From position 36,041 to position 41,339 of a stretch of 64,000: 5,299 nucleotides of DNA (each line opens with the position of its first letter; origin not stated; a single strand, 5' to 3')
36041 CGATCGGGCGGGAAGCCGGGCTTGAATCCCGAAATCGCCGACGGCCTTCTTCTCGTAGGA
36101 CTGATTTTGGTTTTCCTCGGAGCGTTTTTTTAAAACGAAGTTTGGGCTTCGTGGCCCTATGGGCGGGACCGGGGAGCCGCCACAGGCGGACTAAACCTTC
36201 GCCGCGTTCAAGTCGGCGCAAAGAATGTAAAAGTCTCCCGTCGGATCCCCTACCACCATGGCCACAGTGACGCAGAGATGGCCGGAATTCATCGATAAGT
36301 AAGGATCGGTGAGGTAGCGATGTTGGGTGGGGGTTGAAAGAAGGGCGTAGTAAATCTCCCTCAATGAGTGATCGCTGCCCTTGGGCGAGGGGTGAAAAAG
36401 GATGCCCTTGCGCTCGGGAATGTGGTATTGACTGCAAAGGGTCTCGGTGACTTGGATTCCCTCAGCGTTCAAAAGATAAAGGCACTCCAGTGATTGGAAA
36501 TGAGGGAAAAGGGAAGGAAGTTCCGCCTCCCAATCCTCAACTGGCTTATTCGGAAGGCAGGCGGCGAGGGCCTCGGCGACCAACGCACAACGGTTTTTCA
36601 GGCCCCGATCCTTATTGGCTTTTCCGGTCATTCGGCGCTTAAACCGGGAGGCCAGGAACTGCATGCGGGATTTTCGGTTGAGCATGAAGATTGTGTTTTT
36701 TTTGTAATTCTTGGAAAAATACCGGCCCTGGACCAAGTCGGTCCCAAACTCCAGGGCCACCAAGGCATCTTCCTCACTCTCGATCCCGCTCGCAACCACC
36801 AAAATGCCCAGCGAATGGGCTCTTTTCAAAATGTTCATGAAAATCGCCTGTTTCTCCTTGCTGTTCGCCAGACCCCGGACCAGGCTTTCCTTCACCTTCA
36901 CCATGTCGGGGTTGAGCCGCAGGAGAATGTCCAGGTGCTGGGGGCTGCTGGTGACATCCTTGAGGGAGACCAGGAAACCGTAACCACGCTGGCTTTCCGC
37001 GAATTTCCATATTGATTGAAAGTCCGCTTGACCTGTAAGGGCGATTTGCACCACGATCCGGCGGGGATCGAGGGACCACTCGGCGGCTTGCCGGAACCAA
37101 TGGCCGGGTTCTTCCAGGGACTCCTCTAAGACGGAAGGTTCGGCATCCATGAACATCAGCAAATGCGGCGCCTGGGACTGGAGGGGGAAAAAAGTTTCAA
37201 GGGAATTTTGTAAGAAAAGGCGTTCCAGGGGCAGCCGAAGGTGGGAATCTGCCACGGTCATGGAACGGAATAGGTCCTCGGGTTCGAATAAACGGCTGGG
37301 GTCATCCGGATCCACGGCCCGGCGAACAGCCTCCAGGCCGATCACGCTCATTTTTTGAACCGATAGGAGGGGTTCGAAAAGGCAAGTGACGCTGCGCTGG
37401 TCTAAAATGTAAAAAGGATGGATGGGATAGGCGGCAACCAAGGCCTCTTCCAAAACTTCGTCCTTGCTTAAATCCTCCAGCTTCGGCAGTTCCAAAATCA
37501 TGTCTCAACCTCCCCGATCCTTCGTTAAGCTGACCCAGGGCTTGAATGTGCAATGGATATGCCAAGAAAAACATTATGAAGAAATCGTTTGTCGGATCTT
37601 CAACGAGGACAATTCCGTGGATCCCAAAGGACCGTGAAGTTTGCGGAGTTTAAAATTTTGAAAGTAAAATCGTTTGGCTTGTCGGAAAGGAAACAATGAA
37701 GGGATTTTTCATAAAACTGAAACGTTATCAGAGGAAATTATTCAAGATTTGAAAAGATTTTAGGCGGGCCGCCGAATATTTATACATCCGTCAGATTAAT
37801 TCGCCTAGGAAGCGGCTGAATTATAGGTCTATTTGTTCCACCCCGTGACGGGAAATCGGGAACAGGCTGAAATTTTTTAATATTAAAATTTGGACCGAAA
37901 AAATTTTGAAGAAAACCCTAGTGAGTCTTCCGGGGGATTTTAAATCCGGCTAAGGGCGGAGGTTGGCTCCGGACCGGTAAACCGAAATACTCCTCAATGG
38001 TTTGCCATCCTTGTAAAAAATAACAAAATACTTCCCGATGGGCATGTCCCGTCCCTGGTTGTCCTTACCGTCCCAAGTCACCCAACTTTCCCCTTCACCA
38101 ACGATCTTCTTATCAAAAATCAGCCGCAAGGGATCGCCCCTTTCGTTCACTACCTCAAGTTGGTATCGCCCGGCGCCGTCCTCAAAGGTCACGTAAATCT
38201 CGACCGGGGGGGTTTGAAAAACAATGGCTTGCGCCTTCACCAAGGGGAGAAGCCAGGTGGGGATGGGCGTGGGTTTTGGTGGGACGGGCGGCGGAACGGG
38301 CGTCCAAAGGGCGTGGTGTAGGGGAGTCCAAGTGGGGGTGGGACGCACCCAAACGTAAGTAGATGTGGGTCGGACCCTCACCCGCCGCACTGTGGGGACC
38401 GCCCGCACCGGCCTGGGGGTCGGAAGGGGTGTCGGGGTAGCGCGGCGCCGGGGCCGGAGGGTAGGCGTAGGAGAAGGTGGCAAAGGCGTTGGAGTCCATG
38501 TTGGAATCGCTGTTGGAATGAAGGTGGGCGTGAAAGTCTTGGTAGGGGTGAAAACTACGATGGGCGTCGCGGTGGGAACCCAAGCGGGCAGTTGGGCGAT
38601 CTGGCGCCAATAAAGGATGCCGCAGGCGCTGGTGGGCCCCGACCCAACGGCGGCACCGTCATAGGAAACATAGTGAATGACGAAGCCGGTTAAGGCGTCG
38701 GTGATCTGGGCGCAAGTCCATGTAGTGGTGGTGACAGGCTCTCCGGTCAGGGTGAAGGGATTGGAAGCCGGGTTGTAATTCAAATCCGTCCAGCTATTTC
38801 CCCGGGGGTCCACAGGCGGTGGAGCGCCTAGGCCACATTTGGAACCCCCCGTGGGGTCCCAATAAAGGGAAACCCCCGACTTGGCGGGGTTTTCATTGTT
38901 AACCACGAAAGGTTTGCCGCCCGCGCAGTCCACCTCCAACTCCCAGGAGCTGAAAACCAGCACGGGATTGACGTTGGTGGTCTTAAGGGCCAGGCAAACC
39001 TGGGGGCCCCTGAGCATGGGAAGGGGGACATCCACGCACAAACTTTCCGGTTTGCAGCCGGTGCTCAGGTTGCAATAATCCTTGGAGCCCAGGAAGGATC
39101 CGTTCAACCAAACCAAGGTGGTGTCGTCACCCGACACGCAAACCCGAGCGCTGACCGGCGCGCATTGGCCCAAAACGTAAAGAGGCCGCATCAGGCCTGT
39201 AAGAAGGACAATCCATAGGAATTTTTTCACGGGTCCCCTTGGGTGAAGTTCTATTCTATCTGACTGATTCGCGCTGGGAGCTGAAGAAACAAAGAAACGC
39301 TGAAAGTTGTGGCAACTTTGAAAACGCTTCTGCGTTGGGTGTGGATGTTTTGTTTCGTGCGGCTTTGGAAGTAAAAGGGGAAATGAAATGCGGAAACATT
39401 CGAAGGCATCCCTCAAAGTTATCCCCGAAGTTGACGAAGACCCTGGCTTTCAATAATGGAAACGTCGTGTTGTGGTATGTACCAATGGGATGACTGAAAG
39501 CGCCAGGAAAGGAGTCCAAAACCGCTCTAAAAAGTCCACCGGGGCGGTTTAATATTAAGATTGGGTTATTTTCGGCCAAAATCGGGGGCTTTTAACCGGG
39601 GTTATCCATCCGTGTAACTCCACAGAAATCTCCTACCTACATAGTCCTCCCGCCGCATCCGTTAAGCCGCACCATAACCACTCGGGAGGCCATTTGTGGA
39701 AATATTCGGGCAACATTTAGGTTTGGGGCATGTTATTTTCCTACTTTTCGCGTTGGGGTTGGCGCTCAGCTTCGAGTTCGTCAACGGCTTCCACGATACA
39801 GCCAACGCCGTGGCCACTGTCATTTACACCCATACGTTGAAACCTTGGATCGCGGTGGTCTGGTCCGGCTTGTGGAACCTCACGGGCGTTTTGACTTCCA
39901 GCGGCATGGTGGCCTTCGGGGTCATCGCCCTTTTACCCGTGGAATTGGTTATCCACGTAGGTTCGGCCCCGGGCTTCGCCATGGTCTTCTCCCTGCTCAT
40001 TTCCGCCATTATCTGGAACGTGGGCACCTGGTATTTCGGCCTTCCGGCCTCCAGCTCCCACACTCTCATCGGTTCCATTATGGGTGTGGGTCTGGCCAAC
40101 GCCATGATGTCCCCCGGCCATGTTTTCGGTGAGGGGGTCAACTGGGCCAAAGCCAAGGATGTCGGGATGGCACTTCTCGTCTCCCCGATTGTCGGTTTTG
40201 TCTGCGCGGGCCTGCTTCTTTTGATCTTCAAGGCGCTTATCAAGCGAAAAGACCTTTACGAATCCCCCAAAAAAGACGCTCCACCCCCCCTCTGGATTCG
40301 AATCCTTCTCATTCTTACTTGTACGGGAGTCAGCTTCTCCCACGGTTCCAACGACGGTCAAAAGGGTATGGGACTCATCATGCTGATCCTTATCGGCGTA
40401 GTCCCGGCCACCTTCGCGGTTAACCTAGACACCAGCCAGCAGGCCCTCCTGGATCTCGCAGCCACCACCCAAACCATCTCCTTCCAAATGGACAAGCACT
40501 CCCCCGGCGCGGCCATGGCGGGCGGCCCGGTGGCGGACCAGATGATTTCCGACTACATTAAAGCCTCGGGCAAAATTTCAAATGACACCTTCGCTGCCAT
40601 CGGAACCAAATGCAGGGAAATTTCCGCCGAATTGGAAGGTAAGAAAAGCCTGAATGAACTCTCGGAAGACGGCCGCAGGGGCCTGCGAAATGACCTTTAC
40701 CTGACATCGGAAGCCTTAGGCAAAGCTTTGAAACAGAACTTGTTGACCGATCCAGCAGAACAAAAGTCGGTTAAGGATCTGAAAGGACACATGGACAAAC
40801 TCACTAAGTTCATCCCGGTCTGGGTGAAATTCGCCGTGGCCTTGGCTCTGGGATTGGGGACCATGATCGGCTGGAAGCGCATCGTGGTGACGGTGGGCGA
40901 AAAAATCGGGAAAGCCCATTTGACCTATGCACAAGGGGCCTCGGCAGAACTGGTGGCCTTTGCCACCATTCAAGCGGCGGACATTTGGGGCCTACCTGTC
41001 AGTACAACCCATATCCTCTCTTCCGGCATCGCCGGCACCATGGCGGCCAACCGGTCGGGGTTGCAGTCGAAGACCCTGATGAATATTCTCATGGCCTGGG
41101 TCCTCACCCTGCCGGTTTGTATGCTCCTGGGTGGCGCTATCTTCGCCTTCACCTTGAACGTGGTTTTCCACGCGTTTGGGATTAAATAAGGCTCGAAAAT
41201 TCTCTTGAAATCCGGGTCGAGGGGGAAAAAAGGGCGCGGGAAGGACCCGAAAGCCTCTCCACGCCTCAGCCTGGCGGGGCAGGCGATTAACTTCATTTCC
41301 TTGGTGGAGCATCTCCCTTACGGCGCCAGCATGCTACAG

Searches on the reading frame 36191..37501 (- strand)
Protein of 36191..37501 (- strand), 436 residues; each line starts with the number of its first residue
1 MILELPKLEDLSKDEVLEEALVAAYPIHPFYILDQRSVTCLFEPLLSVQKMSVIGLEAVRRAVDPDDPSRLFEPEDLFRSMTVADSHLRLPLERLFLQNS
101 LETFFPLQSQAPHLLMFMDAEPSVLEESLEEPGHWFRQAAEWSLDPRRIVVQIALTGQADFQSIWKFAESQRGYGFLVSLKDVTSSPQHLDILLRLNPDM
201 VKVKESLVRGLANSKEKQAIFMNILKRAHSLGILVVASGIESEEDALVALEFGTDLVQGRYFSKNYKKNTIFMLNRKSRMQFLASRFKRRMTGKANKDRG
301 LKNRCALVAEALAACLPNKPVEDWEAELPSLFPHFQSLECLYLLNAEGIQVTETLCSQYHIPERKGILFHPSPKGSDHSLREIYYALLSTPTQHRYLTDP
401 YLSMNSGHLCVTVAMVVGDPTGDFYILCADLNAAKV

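Call 78: search_protein_families(library=pfam, proteins=[window:36191-37501:-], max_evalue=0.001)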
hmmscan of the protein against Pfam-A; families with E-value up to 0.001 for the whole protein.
window:36191-37501:- (436 aa): 1 family
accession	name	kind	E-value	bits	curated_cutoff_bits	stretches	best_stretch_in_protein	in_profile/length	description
PF00563.25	EAL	-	1.7e-29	103.3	31.3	1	34-264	9-235/236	EAL domain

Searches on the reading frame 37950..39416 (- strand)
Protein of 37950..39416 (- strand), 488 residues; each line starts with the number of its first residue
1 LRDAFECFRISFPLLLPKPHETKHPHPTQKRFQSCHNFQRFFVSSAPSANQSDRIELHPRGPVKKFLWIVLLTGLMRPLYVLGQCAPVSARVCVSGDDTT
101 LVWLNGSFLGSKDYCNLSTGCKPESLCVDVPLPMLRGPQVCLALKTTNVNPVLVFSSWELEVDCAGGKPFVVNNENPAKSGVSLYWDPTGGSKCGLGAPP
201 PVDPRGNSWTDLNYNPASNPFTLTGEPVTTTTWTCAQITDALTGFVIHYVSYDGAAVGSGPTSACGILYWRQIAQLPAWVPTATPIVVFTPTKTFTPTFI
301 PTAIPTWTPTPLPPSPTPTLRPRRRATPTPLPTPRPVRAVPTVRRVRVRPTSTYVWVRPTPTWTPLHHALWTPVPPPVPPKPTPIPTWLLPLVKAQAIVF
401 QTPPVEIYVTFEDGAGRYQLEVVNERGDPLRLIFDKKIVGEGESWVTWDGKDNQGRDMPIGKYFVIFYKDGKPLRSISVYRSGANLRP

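Call 78: search_protein_families(library=pfam, proteins=[window:37950-39416:-], max_evalue=0.001)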
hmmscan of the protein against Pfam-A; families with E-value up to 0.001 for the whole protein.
window:37950-39416:- (488 aa): 1 family
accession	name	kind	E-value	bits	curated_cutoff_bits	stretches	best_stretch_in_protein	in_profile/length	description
PF13860.13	FlgD_ig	-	2.3e-05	24.7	27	1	400-464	7-70/79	FlgD Ig-like domain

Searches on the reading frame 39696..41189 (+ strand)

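Call 53: search_protein_families(library=pfam, proteins=[window:39696-41189:+], max_evalue=0.001)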
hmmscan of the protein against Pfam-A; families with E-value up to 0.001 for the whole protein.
window:39696-41189:+ (497 aa): 1 family
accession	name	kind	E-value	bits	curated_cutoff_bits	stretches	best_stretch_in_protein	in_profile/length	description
PF01384.25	PHO4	-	1.2e-86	291.3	33.7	1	30-479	1-350/350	Phosphate transporter family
